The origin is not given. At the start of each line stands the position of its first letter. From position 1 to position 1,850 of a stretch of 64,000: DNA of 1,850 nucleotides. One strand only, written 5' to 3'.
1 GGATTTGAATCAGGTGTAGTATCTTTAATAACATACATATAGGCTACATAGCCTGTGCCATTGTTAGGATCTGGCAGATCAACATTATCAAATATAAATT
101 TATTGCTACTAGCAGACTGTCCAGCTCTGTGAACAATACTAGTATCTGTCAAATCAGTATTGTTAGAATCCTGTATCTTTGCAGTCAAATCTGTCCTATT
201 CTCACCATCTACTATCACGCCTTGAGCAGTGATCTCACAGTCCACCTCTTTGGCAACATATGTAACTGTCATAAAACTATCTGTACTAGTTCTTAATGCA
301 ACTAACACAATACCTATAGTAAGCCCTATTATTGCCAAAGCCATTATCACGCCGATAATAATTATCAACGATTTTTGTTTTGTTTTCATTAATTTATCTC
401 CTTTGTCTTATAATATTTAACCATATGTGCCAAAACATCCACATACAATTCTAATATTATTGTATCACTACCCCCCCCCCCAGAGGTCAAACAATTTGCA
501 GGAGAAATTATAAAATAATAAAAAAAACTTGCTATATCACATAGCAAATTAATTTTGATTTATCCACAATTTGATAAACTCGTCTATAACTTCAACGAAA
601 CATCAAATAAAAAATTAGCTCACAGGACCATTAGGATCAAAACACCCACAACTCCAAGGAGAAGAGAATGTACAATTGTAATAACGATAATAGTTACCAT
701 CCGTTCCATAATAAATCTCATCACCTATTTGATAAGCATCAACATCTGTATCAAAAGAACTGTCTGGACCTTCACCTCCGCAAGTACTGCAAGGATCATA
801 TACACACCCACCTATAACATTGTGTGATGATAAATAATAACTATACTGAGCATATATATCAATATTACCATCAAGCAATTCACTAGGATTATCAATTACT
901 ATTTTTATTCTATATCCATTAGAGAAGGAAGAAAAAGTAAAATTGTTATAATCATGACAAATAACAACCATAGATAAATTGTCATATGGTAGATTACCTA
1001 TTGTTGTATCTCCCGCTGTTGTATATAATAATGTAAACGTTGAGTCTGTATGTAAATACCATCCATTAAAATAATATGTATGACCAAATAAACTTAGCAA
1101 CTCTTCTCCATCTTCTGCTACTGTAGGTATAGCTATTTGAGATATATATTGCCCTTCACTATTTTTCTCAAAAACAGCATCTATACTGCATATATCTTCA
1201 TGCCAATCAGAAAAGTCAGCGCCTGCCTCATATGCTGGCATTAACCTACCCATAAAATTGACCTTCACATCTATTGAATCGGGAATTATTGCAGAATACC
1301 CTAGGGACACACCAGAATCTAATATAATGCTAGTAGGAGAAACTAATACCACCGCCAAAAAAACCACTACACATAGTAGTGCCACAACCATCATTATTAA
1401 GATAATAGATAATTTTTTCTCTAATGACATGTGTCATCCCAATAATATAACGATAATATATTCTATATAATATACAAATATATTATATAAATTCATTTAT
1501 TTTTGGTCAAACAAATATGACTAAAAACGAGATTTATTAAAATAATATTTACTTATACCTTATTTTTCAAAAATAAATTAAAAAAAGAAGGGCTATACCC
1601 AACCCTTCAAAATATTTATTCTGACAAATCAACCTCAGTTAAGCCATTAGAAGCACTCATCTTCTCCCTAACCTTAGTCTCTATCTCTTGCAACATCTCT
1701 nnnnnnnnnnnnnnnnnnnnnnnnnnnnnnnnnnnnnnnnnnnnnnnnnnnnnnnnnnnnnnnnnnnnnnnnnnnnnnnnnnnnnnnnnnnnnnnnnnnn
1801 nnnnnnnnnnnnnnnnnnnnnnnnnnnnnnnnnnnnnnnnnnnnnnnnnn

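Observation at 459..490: G11 tract inside a promoter spacer is a candidate phase-variable ON/OFF switch for a surface-protein gene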

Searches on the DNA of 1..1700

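Call 31: search_rna_families(source=window, start=1, end=1700, threshold=evalue, max_evalue=1)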
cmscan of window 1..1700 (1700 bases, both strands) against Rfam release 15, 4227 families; matches with E-value up to 1: 1.
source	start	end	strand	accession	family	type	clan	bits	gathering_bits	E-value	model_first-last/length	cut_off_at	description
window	346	401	-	RF00114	S15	Cis-reg; leader;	CL00121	19.9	39.5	0.08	1-117/117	no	Ribosomal S15 leader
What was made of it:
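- Tried and rejected: Rfam: only a sub-threshold S15-leader hit, rejected (call 31).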
